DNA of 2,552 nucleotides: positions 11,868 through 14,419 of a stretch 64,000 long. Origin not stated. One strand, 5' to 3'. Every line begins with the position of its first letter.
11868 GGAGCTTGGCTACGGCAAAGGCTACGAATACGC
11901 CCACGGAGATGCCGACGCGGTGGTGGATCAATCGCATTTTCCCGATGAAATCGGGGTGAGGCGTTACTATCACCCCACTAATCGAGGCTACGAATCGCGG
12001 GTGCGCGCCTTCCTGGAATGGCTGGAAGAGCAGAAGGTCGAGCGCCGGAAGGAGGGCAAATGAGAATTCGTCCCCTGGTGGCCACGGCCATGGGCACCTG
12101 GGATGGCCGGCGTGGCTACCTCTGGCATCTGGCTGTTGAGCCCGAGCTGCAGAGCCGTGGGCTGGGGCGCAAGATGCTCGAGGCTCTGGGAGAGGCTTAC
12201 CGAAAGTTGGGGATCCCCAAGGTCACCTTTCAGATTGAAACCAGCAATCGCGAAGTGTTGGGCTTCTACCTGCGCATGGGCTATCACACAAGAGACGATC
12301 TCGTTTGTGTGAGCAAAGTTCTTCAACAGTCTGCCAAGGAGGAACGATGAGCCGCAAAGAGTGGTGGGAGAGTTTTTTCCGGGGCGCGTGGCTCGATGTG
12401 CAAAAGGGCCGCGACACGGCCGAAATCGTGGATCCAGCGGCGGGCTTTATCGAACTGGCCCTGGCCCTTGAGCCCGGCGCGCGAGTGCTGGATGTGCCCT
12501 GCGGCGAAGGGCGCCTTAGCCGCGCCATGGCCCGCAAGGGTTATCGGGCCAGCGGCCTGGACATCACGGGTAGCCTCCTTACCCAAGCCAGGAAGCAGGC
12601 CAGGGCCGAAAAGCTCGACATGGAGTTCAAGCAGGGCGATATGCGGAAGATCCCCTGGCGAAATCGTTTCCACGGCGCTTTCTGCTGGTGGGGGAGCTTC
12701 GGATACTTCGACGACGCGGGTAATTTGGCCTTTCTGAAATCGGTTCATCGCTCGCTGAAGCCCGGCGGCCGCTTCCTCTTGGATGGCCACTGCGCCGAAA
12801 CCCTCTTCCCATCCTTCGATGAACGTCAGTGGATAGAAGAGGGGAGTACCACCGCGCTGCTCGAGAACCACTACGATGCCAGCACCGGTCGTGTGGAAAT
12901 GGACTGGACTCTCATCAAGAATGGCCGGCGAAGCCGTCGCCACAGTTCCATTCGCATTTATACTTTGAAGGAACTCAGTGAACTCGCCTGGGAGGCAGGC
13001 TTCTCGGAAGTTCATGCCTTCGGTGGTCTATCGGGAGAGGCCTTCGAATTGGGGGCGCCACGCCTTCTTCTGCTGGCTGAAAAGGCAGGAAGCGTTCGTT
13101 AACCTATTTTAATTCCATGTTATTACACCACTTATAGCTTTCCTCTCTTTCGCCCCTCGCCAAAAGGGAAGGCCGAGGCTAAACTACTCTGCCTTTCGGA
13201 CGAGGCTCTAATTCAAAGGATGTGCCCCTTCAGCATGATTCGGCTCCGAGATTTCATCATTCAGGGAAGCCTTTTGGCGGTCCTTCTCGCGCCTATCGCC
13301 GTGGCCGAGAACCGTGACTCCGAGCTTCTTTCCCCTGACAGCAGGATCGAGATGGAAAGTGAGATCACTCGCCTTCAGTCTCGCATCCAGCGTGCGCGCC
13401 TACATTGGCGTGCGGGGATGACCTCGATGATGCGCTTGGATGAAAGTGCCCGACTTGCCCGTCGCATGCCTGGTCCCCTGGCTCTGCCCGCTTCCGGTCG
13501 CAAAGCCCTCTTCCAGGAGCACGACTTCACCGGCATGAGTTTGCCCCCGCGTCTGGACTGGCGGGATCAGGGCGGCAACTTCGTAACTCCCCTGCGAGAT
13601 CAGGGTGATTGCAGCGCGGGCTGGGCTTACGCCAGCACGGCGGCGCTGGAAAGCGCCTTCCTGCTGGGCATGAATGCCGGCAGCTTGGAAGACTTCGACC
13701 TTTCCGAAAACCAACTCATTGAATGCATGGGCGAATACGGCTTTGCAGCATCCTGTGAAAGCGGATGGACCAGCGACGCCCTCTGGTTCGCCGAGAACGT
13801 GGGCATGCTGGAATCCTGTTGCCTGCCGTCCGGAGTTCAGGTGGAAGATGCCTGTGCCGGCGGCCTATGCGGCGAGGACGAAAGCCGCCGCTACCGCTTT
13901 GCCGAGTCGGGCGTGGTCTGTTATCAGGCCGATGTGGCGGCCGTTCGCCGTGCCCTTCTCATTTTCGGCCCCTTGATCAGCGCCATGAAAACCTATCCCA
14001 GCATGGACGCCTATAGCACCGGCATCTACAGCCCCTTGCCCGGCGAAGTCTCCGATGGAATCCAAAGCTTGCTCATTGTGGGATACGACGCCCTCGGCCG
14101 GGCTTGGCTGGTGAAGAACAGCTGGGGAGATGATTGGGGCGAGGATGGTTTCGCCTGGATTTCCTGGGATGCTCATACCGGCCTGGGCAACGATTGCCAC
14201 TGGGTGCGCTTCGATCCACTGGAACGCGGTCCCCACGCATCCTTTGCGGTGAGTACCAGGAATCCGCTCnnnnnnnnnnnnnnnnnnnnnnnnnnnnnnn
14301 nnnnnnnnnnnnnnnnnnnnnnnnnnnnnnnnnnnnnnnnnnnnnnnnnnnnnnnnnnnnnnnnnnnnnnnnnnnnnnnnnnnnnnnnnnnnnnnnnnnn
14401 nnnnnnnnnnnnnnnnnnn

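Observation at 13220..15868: Papain-like domain with both catalytic dyad residues substituted (Cys25 to Gly, His159 to Gln): a probable pseudo-protease on a T9SS cargo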

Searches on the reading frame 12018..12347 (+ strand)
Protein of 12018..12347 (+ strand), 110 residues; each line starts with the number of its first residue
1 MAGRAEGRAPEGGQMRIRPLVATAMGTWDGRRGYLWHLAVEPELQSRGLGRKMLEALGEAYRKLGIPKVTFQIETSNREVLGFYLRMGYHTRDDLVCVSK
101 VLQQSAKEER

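Call 28: search_protein_families(library=pfam, proteins=[window:12018-12347:+], max_evalue=0.0001)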
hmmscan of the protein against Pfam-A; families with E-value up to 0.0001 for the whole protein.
window:12018-12347:+ (110 aa): 4 families
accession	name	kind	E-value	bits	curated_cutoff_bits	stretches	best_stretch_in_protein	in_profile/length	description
PF00583.31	Acetyltransf_1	-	5.3e-12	46.5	20.7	1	20-89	44-116/116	Acetyltransferase (GNAT) family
PF13508.13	Acetyltransf_7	-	2.6e-10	41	27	1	23-90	17-83/84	Acetyltransferase (GNAT) domain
PF13673.13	Acetyltransf_10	-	7.6e-08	32.8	23.6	1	31-94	50-112/128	Acetyltransferase (GNAT) domain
PF08445.16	FR47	-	4.8e-06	26.9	22.1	1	32-93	21-81/86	FR47-like protein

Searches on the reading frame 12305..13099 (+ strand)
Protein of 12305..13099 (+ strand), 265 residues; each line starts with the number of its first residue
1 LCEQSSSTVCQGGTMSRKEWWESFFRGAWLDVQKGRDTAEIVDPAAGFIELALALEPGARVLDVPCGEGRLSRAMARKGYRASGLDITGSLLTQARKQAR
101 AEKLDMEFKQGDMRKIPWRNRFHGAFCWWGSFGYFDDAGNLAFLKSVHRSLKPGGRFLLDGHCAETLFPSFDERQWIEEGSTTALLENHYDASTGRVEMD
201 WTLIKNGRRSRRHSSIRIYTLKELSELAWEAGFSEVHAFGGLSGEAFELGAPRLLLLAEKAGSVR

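Call 28: search_protein_families(library=pfam, proteins=[window:12305-13099:+], max_evalue=0.0001)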
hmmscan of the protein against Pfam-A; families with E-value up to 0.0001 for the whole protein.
window:12305-13099:+ (265 aa): 7 families
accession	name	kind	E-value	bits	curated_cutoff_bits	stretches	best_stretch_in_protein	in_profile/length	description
PF13649.12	Methyltransf_25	-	3e-19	69.9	27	1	61-155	1-97/97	Methyltransferase domain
PF13847.12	Methyltransf_31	-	4.7e-14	52.7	27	1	56-174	2-120/145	Methyltransferase domain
PF08241.18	Methyltransf_11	-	4.5e-13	50.1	21.2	1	62-158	1-94/95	Methyltransferase domain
PF13489.12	Methyltransf_23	-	3.7e-12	46.7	27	1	50-236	15-162/164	Methyltransferase domain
PF08242.18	Methyltransf_12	-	3e-08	34.7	30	1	62-157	1-98/98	Methyltransferase domain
PF02353.26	CMAS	-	1e-07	32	27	1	53-161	58-166/273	Mycolic acid cyclopropane synthetase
PF01209.24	Ubie_methyltran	-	1.2e-07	31.7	20.1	1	52-158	42-150/233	ubiE/COQ5 methyltransferase family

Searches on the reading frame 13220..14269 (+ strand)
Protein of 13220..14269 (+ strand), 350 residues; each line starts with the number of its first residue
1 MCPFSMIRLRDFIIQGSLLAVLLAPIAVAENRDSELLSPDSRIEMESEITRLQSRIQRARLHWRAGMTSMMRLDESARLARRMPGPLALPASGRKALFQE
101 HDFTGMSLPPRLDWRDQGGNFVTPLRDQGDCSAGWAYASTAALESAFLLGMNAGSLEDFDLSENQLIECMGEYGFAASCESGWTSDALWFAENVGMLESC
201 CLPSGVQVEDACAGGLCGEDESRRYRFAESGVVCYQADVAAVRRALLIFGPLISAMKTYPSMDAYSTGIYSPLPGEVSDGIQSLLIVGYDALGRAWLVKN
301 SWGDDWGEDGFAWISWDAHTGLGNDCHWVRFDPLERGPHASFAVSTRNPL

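Call 6: find_homologous_proteins(query=window:13220-14269:+, max_evalue=0.00001)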
Query window:13220-14269:+ (350 aa): 52 proteins with E <= 0.00001 among 8000 candidates.
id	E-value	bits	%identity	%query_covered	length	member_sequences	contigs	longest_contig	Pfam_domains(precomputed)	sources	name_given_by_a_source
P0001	4.9e-42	162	35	87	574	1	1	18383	PF01839.30,PF00112.30,PF13517.13,PF18998.7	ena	-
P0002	1.0e-41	161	35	87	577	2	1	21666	PF01839.30,PF12256.15,PF00112.30,PF13517.13,PF18998.7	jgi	-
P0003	9.0e-38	148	33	78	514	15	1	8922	PF19190.7,PF00112.30,PF01033.23,PF13004.14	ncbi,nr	ncbi:MAG: BACON domain-containing carbohydrate-binding protein [Deltaproteobacteria bacterium]|nr:BA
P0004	5.3e-35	139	34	77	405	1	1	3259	PF19190.7,PF00112.30,PF13004.14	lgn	-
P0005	1.1e-34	138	35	80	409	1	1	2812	PF19190.7,PF00112.30,PF13004.14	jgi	jgi:C1A family cysteine protease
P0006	2.5e-34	137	32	93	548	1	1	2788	PF00112.30,PF11617.14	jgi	-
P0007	4.9e-34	136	32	89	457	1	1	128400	PF00112.30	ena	-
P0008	1.0e-33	135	33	81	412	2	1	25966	PF00112.30,PF13529.14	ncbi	ncbi:MAG: C1 family peptidase [Syntrophobacter sp.]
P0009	1.7e-32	131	35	81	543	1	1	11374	PF00112.30,PF11617.14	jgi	-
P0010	1.3e-31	128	32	83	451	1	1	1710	PF00112.30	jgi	-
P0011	6.2e-31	126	31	88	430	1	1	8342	PF00112.30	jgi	jgi:C1A family cysteine protease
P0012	4.1e-30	123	34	75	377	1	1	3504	PF00112.30,PF13004.14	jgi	jgi:hypothetical protein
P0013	6.3e-29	119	35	66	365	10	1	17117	PF00112.30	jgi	-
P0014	4.5e-28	116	28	75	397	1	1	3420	PF00112.30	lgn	-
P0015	6.2e-28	116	31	77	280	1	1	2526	PF00112.30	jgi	jgi:C1A family cysteine protease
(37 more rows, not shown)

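Call 33: predict_structure(alignment_id=A1)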
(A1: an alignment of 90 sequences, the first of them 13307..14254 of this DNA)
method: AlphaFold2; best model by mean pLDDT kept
length: 316 residues; sequences in the alignment: 90
mean_pLDDT: 91.1   pTM: 0.91
mean pLDDT of the five models: 91.1, 90.9, 90.4, 89.9, 89.8
residues with pLDDT >= 90: 249; 70-90: 45; 50-70: 15; < 50: 7
segments of 3 or more residues with pLDDT < 50: 313-315
pLDDT, mean of each block of 10 residues (from residue 1): 64 95 98 98 96 85 69 85 97 97 96 98 95 95 92 94 94 82 78 90 94 97 98 98 98 98 98 98 98 96 77 52
secondary structure, 60 per line:
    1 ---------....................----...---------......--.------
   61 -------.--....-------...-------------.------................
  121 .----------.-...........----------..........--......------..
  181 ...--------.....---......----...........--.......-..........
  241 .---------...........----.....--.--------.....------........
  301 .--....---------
elements in order: H10-29 E34-36 H46-51 H71-74 E82-84 H105-121 H134-144 H155-164 E167-169 H179-183 E200-205 H210-220 E223-229 H231-235 E236-241 E251-261 E266-270 E282-286 E293-301 H304-307

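Call 37: fold_search(model_id=the predicted structure, library=pdb)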
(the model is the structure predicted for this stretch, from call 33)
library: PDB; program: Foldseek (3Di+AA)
matches with E <= 10: 599; with E <= 0.001: 291
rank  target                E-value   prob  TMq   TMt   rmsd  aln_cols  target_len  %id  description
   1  3qt4                  3.8e-20  1.00  0.73  0.75   4.2       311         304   22  Structure of digestive procathepsin L 3 of Tenebrio molitor larval midgut (released 2012-02-22)
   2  3qj3_B                7.5e-20  1.00  0.77  0.77   4.5       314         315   25  Structure of digestive procathepsin L2 proteinase from Tenebrio molitor larval midgut (released 2012-02-01)
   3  7pck_A                1.3e-19  1.00  0.75  0.76   4.2       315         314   21  CRYSTAL STRUCTURE OF WILD TYPE HUMAN PROCATHEPSIN K (released 1999-10-25)
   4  3qj3_A                2.2e-19  1.00  0.75  0.75   3.7       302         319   26  Structure of digestive procathepsin L2 proteinase from Tenebrio molitor larval midgut (released 2012-02-01)
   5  1cjl                  3.1e-19  1.00  0.73  0.75   3.8       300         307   25  CRYSTAL STRUCTURE OF A CYSTEINE PROTEASE PROFORM (released 1997-08-12)
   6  2o6x                  5.1e-19  1.00  0.69  0.71   4.1       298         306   21  Crystal Structure of ProCathepsin L1 from Fasciola hepatica (released 2007-12-18)
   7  7pck_C                7.4e-19  1.00  0.73  0.74   3.7       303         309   21  CRYSTAL STRUCTURE OF WILD TYPE HUMAN PROCATHEPSIN K (released 1999-10-25)
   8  7pck_D                8.9e-19  1.00  0.70  0.74   4.9       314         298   21  CRYSTAL STRUCTURE OF WILD TYPE HUMAN PROCATHEPSIN K (released 1999-10-25)
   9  7pck_B                8.9e-19  1.00  0.72  0.73   3.7       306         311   20  CRYSTAL STRUCTURE OF WILD TYPE HUMAN PROCATHEPSIN K (released 1999-10-25)
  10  4i04_A                1.0e-18  1.00  0.72  0.75   3.8       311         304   20  Structure of zymogen of cathepsin B1 from Schistosoma mansoni (released 2014-02-05)
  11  6jd8                  1.1e-18  1.00  0.72  0.72   3.8       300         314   24  Structure of a proline specific mutant of human cathepsin L (released 2020-02-05)
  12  1cs8                  1.2e-18  1.00  0.71  0.71   3.6       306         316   24  CRYSTAL STRUCTURE OF PROCATHEPSIN L (released 1999-08-23)
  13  5fpw_A                1.2e-18  1.00  0.72  0.77   4.7       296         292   18  proCathepsin B S9 from Trypanosoma congolense (released 2016-02-17)
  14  6jd0                  1.4e-18  1.00  0.71  0.71   4.1       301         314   25  Structure of mutant human cathepsin L, engineered for GAG binding (released 2020-02-05)
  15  6czs_A                1.5e-18  1.00  0.70  0.71   5.5       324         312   22  Crystal structure of human pro-cathepsin H C26S mutant (released 2018-08-08)
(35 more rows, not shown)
